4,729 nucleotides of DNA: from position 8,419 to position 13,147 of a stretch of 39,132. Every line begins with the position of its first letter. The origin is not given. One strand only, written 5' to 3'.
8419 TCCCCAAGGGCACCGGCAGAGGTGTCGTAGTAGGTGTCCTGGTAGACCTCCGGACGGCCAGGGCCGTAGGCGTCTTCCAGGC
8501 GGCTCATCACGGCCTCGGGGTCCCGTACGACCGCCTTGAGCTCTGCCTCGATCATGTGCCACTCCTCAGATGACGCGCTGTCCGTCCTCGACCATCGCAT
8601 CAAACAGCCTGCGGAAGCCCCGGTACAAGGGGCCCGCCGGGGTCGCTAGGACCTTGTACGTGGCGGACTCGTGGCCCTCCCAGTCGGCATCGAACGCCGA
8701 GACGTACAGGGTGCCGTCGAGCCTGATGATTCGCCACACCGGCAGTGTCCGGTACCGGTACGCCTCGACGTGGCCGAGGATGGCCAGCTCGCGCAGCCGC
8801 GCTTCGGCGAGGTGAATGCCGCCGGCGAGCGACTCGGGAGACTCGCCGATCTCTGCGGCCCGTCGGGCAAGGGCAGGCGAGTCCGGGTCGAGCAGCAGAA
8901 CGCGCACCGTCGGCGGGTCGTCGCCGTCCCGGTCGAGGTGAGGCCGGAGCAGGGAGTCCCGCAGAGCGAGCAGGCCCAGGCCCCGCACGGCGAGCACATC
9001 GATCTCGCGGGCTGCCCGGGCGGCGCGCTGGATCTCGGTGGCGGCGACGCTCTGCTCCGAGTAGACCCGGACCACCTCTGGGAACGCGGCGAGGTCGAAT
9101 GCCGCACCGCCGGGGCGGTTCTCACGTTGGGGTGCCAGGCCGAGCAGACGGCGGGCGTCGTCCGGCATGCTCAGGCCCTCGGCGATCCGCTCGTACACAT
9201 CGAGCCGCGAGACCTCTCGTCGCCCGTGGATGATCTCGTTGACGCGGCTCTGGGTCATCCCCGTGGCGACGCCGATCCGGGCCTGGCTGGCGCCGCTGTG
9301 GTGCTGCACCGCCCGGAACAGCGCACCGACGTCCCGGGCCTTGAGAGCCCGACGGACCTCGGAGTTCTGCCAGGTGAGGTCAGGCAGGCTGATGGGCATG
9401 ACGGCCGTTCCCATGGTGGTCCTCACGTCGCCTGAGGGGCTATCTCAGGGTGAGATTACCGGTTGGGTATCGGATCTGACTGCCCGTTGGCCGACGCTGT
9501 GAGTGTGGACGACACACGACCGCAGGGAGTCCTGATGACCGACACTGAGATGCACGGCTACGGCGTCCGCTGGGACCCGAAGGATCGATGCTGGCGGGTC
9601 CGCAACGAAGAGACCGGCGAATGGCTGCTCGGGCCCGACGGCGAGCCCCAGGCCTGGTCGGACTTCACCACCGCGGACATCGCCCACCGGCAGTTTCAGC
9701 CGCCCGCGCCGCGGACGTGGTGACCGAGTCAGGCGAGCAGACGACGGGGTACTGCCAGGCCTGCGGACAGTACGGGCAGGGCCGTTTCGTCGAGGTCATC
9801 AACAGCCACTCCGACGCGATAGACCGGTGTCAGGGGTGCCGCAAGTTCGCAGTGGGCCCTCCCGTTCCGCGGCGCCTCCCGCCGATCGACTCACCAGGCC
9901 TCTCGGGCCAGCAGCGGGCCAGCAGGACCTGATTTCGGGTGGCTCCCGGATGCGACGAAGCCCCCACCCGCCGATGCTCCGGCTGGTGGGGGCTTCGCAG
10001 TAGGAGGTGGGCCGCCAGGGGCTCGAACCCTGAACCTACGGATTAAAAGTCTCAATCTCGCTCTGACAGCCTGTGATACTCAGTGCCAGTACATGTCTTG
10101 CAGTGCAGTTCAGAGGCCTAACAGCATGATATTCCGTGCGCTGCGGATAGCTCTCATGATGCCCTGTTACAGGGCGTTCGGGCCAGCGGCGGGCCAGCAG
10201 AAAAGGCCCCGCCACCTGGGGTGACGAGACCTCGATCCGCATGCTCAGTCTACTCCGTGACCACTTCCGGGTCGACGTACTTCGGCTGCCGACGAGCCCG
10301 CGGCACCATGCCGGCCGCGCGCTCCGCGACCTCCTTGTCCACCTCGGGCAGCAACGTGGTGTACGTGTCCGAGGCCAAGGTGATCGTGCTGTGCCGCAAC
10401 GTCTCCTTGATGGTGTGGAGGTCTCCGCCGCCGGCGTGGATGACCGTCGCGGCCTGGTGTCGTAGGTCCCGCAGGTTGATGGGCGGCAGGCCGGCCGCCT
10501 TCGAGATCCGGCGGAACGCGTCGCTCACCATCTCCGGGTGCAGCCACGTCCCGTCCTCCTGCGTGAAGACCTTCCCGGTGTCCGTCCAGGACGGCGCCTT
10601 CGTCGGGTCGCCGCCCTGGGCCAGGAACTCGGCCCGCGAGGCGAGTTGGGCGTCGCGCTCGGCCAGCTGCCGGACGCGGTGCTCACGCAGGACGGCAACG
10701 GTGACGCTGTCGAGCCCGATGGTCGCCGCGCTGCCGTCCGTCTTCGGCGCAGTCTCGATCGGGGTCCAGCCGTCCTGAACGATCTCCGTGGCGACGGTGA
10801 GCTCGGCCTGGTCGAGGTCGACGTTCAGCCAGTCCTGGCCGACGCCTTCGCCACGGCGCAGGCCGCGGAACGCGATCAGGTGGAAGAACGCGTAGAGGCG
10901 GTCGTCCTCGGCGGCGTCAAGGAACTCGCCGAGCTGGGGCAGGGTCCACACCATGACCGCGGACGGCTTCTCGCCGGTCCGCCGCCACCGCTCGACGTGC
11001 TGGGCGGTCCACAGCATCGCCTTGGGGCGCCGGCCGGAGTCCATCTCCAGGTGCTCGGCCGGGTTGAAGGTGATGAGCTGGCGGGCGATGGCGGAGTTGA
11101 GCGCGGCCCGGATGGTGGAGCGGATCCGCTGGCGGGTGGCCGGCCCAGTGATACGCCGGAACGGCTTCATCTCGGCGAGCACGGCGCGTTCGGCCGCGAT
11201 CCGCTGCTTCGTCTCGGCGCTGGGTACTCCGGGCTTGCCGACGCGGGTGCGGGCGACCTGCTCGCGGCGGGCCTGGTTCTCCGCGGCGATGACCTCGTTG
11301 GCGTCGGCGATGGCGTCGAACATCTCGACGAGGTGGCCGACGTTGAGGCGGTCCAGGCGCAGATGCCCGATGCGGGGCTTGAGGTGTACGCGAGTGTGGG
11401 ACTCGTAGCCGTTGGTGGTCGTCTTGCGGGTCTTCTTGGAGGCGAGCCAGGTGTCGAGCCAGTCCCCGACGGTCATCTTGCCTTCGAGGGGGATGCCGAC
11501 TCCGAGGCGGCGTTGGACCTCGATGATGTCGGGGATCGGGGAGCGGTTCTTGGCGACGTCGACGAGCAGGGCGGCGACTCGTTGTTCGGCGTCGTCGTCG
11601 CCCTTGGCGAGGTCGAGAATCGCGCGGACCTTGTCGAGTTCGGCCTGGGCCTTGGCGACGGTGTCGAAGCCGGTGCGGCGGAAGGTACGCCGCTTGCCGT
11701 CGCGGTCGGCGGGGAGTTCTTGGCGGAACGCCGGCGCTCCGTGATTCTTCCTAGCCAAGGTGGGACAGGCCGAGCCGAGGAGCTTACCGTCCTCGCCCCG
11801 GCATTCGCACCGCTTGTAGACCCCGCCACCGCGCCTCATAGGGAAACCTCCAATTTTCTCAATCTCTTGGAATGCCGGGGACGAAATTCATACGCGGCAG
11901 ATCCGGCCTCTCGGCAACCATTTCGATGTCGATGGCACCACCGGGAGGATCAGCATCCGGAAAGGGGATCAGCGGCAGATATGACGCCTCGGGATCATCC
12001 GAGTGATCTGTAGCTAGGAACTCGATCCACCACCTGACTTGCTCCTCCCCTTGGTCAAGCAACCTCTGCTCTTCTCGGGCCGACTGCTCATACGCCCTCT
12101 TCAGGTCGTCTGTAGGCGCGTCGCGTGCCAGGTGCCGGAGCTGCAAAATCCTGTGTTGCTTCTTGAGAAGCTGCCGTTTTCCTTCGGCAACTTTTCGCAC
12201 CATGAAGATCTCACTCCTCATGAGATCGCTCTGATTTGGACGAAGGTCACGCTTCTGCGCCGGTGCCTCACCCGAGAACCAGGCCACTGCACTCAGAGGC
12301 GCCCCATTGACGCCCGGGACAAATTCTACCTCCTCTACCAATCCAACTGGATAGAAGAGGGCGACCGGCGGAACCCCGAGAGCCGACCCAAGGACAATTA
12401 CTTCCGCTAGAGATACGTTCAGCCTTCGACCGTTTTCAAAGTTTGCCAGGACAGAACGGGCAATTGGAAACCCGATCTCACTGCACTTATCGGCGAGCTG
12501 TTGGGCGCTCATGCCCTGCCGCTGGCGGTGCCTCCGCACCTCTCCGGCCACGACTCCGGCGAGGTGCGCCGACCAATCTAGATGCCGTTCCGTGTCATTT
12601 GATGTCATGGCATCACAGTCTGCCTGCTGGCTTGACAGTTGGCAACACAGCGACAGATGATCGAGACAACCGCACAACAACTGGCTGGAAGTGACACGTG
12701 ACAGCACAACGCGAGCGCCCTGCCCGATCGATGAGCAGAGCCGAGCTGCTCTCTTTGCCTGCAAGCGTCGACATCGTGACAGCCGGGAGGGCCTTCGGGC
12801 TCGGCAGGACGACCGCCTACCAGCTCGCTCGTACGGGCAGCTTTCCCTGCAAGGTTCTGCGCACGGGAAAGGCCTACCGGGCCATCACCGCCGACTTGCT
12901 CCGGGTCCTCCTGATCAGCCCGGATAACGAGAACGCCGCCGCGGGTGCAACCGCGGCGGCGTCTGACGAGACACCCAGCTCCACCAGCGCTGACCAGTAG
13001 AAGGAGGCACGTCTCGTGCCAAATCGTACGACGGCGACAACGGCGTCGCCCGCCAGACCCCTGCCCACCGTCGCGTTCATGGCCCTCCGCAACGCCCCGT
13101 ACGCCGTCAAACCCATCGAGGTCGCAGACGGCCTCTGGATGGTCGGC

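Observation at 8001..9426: Prophage-end operon pairing an XRE-HTH/unknown-domain protein with a CYTH (class IV adenylate cyclase-like) enzyme: candidate undescribed nucleotide-based defence or host-rewiring system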

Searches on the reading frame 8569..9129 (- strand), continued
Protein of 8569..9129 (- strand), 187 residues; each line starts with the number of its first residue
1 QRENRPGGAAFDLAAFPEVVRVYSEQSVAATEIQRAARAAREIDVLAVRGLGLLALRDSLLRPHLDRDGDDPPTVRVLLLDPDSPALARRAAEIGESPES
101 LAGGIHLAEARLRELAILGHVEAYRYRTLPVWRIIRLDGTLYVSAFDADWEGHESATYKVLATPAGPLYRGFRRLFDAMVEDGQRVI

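Call 102: find_encoding_contigs(protein=P0271, flank=7000, max_places=2)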
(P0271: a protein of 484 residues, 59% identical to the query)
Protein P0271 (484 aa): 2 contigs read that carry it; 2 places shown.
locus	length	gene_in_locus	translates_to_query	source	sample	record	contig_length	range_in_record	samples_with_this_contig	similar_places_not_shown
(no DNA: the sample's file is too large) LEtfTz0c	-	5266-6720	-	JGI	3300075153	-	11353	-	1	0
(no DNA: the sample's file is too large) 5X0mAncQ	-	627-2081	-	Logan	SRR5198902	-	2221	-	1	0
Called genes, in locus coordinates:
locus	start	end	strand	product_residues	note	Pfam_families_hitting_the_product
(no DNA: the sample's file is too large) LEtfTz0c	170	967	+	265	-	PF00072:Response_reg (weak)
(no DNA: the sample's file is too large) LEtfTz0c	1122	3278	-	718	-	PF13946:DUF4214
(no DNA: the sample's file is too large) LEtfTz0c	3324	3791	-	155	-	-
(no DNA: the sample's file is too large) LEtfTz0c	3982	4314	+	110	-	PF13560:HTH_31, PF12844:HTH_19, PF01381:HTH_3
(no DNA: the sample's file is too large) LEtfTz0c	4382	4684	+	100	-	PF01844:HNH (weak)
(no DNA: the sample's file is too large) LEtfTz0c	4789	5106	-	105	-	-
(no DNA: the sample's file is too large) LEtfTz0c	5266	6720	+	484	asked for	PF01966:HD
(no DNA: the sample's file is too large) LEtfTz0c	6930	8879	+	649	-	PF02195:ParB_N, PF17762:HTH_ParB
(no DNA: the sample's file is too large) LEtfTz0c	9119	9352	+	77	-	-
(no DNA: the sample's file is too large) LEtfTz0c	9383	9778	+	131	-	-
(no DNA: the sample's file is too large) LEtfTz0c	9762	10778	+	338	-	-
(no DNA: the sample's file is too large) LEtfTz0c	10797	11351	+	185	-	?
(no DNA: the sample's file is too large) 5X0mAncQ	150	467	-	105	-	-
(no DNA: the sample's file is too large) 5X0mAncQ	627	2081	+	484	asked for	PF01966:HD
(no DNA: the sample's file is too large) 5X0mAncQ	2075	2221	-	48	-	?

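Call 103: search_solved_structures(query=A7, max_evalue=10, show_alignments=4)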
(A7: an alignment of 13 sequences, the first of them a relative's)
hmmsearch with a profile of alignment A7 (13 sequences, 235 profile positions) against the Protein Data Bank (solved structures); distinct sequences matched with E-value up to 10: 3.
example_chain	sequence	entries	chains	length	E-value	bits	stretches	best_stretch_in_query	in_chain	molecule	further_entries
8oyv_A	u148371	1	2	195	0.14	14.7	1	132-173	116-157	De novo designed soluble Claudin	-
2c6x_A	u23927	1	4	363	0.34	13.4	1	127-205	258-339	CITRATE SYNTHASE 1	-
5oak_A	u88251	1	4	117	0.49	12.9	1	92-124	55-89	Bazooka, isoform C,LD29223p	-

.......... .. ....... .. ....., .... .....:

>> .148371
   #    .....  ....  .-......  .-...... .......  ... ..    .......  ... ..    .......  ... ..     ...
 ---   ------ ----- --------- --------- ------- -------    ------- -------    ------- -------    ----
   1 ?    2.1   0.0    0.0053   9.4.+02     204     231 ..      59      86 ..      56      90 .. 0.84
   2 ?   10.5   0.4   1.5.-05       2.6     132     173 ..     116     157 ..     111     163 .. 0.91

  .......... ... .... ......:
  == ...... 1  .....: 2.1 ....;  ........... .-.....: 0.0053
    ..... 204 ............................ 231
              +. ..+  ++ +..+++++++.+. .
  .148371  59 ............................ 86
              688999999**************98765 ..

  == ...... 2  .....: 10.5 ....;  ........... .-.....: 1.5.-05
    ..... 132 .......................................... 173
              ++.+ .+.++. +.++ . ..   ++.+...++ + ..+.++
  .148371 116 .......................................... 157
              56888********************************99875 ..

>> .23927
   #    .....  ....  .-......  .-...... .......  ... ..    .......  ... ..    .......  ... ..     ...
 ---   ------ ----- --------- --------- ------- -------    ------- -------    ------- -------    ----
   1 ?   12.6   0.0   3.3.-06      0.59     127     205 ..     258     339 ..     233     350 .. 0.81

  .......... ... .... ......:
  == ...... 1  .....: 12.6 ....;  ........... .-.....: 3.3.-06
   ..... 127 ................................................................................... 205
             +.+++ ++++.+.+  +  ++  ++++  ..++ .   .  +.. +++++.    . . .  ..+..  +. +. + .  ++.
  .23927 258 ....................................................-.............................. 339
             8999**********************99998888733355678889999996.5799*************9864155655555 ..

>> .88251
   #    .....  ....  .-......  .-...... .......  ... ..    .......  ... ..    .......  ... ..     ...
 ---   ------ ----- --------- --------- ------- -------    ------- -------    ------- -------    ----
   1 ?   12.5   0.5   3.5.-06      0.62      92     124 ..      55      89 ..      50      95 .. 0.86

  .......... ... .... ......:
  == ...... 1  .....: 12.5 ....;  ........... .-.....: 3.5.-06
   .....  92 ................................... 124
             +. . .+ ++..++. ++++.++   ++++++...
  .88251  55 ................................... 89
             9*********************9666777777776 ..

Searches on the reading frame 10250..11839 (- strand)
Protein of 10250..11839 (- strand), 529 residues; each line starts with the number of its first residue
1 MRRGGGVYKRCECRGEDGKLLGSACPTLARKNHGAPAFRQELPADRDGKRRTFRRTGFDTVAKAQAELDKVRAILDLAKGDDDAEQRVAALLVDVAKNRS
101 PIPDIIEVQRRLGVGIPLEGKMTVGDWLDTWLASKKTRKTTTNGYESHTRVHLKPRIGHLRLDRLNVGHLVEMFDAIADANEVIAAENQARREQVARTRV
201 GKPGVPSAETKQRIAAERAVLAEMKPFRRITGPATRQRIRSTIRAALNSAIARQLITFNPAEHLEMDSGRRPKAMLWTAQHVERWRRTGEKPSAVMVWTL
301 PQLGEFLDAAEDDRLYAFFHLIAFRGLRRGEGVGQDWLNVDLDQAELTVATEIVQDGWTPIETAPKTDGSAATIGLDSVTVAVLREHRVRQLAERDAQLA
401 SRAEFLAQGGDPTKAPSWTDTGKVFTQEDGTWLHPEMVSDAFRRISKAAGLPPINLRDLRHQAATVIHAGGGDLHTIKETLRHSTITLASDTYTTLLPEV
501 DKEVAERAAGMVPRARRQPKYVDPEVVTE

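Call 3: search_protein_families(library=pfam, proteins=[window:10250-11839:-], max_evalue=0.01)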
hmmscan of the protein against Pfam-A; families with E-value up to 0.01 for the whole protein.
window:10250-11839:- (529 aa): 3 families
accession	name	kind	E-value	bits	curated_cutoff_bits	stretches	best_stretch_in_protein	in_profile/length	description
PF00589.27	Phage_integrase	-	3.7e-09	37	27.1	1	305-496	10-168/172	Phage integrase family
PF14659.12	Phage_int_SAM_3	-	0.00036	21.1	22.6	1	123-170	1-50/58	Phage integrase, N-terminal SAM-like domain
PF22022.2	Phage_int_M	-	0.0024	18.5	27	0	218-265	47-94/96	Phage integrase central domain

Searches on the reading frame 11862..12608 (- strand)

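Call 96: search_protein_families(library=pfam, proteins=[window:11862-12608:-], max_evalue=0.01)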
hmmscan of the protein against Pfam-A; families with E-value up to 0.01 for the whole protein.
window:11862-12608:- (249 aa): 2 families
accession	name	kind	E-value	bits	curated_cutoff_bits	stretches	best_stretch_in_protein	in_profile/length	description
PF13560.12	HTH_31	-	1.2e-07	32.4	27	1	21-82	3-59/64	Helix-turn-helix domain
PF01381.28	HTH_3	-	7.5e-06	26.3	23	1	25-82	2-53/55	Helix-turn-helix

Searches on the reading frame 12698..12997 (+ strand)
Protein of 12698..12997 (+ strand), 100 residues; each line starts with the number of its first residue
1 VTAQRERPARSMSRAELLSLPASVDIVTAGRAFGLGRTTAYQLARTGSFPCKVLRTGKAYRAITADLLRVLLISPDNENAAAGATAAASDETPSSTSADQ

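Call 96: search_protein_families(library=pfam, proteins=[window:12698-12997:+], max_evalue=0.01)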
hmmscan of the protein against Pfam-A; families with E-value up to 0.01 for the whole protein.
window:12698-12997:+ (100 aa): 1 family
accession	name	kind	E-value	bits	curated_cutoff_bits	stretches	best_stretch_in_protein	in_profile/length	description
PF12728.13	HTH_17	-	0.0057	17.3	27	1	33-70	11-46/51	Helix-turn-helix domain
